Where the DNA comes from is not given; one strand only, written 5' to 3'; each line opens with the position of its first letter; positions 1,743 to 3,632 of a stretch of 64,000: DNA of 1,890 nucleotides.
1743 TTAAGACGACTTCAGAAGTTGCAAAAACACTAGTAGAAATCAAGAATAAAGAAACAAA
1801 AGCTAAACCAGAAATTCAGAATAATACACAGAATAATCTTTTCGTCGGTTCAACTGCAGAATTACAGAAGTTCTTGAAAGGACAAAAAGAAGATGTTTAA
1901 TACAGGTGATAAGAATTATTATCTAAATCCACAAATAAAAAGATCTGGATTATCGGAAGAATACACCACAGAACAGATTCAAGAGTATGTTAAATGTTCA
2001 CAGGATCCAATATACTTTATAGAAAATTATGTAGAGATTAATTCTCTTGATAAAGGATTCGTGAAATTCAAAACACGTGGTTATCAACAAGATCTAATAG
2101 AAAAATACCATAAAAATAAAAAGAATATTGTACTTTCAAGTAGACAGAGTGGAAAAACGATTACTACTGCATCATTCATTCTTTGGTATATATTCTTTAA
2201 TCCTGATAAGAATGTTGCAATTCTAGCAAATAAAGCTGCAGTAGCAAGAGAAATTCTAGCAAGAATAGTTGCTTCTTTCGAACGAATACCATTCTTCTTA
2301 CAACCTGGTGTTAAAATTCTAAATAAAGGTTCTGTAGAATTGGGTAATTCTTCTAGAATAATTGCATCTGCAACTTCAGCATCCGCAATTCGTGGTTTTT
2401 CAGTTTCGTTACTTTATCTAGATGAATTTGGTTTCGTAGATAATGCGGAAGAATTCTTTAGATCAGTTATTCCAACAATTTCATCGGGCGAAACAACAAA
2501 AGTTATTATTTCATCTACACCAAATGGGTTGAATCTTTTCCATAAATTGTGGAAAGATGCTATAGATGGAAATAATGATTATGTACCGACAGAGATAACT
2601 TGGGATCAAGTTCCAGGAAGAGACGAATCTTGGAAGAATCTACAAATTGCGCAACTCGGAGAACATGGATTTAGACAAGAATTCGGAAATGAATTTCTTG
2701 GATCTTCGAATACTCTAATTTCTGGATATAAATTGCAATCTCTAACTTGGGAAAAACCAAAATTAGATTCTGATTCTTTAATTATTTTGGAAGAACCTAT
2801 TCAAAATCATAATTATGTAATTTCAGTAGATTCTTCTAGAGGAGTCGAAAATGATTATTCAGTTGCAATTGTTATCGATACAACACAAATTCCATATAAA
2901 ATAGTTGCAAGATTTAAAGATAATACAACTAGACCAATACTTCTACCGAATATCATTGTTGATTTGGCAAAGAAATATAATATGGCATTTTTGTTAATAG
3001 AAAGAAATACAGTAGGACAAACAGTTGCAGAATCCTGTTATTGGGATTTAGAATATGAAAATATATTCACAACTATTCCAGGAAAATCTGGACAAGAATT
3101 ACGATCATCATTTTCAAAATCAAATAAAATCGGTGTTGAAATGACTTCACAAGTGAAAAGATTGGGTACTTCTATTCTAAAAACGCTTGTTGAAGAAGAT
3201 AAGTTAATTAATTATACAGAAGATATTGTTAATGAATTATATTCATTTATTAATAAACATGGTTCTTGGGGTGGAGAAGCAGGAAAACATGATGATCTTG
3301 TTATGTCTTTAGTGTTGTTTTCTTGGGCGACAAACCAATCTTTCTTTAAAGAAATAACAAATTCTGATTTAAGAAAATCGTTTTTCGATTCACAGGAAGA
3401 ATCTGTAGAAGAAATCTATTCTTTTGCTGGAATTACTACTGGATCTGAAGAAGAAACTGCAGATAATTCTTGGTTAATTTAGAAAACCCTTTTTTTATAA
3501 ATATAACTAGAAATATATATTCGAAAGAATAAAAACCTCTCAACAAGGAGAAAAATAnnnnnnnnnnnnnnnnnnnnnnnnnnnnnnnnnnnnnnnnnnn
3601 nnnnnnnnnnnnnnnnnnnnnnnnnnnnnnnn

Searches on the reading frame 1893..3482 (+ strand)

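Call 10: search_protein_families(library=phrogs, proteins=[window:1893-3482:+])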
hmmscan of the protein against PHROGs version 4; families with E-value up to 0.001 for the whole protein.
window:1893-3482:+ (529 aa): 13 families
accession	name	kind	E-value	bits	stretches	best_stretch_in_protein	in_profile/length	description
phrog_5989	-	head and packaging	1.6e-67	229.1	1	8-265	90-331/347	terminase large subunit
phrog_2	-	head and packaging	1.9e-56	193.3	1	39-489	254-599/807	terminase large subunit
phrog_36964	-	head and packaging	1.4e-48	166.6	2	89-391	435-750/890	terminase large subunit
phrog_38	-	head and packaging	1.2e-20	74.8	1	26-489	255-712/760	terminase large subunit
phrog_7579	-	head and packaging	2.3e-14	54.2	1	74-277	16-222/239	terminase large subunit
phrog_675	-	head and packaging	3.3e-11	43.2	1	23-221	8-203/576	terminase large subunit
phrog_24361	-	head and packaging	7.2e-10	39.9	1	349-476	11-134/162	terminase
phrog_9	-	head and packaging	6.3e-08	32.9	1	37-226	186-378/812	terminase large subunit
phrog_26724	-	unknown function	3e-07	31.2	1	38-182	12-152/192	-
phrog_32359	-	head and packaging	1.3e-05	26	1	29-136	61-169/210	terminase large subunit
phrog_17672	-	head and packaging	0.0002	21.4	1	63-149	52-141/395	terminase large subunit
phrog_4914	-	head and packaging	0.00076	20.1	0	72-171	102-210/213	terminase large subunit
phrog_1488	-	unknown function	0.00093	20.1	0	83-172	49-130/177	unknown function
